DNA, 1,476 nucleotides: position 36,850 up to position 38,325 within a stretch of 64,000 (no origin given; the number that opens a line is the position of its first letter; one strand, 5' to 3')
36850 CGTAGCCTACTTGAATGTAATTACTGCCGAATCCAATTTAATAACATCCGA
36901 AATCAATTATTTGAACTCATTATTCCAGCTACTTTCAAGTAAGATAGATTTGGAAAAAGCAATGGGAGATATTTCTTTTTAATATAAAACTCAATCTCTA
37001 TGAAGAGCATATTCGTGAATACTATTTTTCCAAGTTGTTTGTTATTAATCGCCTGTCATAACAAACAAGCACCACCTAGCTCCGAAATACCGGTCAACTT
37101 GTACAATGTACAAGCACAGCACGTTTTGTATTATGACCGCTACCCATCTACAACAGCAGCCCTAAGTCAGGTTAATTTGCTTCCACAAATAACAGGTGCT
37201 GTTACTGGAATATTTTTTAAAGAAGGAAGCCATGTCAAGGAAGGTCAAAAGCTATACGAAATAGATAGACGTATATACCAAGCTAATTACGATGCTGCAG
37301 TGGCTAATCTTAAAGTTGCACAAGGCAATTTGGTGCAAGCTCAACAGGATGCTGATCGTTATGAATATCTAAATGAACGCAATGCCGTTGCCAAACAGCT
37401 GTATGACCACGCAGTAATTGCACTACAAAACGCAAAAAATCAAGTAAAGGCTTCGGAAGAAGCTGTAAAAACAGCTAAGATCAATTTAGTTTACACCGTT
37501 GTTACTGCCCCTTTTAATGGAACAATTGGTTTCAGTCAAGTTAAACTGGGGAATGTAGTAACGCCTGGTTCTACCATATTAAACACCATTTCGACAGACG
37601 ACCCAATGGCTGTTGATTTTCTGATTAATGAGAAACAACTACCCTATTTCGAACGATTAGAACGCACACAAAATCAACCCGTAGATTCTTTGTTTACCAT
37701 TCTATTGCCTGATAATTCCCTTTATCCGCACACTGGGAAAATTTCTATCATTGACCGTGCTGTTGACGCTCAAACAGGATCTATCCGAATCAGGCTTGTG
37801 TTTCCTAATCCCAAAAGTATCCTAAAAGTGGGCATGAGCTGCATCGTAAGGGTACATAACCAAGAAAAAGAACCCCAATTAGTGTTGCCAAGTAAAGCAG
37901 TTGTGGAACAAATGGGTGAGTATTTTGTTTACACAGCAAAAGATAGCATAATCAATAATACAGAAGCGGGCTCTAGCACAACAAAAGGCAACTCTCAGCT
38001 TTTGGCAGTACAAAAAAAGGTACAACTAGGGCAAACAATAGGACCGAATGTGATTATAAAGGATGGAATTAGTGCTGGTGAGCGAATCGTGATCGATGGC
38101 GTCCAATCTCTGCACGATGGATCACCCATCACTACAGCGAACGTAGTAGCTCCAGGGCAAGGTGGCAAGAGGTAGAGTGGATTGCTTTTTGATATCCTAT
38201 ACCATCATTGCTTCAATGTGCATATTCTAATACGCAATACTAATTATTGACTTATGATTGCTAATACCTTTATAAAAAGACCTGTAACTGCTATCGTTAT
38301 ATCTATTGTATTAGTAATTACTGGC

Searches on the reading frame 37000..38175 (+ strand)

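Call 11: search_protein_families(library=pfam, proteins=[window:37000-38175:+], max_evalue=0.001)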
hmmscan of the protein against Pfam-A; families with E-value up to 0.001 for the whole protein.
window:37000-38175:+ (391 aa): 3 families
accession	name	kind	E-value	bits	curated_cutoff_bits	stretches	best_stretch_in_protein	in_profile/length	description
PF16576.10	HlyD_D23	-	1.3e-15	57.7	30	1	59-279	21-212/214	Barrel-sandwich domain of CusB or HlyD membrane-fusion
PF13437.12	HlyD_3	-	5.5e-12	46.8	22.2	1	167-278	1-106/106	HlyD family secretion protein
PF13533.13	Biotin_lipoyl_2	-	0.00096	19.4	29.8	0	62-89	5-32/32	Biotin-lipoyl like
